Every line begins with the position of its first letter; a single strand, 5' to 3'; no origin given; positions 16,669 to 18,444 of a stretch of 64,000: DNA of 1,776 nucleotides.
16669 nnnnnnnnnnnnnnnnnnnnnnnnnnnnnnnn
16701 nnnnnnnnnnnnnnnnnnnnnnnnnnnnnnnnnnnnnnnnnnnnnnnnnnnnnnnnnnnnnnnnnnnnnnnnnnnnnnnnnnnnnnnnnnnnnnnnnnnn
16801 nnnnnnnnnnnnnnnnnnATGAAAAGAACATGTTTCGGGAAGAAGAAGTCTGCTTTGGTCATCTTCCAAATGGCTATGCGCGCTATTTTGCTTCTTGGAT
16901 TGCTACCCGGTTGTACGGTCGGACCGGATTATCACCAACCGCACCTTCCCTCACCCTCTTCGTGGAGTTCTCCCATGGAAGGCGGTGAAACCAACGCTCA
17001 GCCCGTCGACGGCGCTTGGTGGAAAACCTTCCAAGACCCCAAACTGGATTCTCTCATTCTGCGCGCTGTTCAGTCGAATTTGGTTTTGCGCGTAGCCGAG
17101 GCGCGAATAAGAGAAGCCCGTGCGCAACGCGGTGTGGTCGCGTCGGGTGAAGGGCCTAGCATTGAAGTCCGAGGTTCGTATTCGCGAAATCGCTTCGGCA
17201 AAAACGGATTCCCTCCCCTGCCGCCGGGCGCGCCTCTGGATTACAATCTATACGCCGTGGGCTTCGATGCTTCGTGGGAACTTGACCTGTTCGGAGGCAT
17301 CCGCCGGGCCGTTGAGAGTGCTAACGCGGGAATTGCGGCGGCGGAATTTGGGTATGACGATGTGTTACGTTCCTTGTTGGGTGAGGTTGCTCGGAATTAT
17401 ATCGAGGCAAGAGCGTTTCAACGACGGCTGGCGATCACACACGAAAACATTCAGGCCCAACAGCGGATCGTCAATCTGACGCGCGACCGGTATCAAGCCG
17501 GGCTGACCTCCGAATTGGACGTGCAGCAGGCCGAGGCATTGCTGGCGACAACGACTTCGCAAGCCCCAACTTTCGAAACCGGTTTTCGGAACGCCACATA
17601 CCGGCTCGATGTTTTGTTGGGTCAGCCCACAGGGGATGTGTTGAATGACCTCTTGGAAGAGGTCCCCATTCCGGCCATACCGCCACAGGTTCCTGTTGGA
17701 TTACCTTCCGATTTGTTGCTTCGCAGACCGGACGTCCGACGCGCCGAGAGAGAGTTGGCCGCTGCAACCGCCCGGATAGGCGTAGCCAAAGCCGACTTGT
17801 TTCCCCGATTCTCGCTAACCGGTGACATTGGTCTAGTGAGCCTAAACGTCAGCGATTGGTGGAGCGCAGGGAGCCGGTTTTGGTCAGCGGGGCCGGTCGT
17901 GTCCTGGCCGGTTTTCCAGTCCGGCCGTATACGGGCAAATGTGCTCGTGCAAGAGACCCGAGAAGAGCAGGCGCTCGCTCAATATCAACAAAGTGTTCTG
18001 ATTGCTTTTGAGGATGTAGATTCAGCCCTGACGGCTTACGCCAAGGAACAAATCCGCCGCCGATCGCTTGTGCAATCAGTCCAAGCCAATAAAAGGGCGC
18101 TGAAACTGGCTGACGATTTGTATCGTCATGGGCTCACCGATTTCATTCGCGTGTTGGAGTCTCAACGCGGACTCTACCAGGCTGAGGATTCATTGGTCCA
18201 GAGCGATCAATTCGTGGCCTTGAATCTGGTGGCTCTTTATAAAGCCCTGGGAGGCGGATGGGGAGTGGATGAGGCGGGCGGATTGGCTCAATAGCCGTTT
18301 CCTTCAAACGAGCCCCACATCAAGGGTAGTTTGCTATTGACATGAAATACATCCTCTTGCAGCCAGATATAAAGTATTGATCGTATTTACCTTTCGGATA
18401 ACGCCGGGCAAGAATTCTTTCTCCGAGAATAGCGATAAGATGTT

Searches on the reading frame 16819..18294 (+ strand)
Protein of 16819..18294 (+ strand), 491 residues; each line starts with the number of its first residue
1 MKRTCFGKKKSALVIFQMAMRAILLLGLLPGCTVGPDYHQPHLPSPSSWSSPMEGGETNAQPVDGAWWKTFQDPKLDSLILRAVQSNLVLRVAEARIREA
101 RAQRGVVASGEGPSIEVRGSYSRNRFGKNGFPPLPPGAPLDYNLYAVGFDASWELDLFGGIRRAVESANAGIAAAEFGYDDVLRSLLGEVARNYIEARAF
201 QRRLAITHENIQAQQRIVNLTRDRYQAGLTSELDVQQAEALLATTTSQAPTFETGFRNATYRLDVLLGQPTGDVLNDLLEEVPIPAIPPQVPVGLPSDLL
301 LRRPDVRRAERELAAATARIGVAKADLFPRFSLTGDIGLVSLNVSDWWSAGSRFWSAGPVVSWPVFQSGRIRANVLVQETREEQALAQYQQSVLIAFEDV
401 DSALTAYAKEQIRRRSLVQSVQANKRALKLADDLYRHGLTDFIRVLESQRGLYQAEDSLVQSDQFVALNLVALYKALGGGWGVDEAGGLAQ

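Call 15: search_protein_families(library=ncbifam, proteins=[window:16819-18294:+])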
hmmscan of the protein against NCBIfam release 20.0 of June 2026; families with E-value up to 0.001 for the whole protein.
window:16819-18294:+ (491 aa): 11 families
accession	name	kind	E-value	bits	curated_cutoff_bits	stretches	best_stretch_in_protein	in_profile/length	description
TIGR01845.1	outer_NodT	subfamily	1.4e-117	393.4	210.05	1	28-480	6-460/460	efflux transporter outer membrane subunit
NF033143.1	efflux_OM_AdeK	equivalog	1.9e-66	224.8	900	1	67-482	55-463/480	multidrug efflux RND transporter AdeIJK outer membrane channel subunit AdeK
NF007347.1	PRK09837.1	subfamily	3.2e-60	204.3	598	1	23-481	9-459/461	Cu(I)/Ag(I) efflux RND transporter outer membrane protein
NF033142.1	efflux_OM_AdeC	exception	2e-55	188.3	975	1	70-480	58-461/465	multidrug efflux RND transporter AdeABC outer membrane channel subunit AdeC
NF007390.0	PRK09915.1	equivalog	4.5e-41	141.1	597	1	65-482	58-480/488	MdtP family multidrug efflux transporter outer membrane subunit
NF008524.1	PRK11459.1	equivalog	1.1e-39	136.6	650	1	18-481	8-476/478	multidrug resistance outer membrane protein MdtQ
TIGR01844.1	type_I_sec_TolC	subfamily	2.3e-32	112.5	225.15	1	76-478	5-398/414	TolC family outer membrane protein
NF047721.1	ToxDrgExpTdeA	equivalog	1e-20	74.1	550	1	61-479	44-451/455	toxin/drug exporter TdeA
NF052390.1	efflux_OMP_AbuO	equivalog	6.7e-11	41.5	700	2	322-477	275-430/447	multidrug efflux outer membrane protein AbuO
NF045679.1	DiMtlExpIhpA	equivalog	5.6e-07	28.6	650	1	154-269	100-215/424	divalent metal ion exporter subunit IhpA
NF007002.0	PRK09465.1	equivalog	2.3e-06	26.4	495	0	172-251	114-193/460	outer membrane channel protein TolC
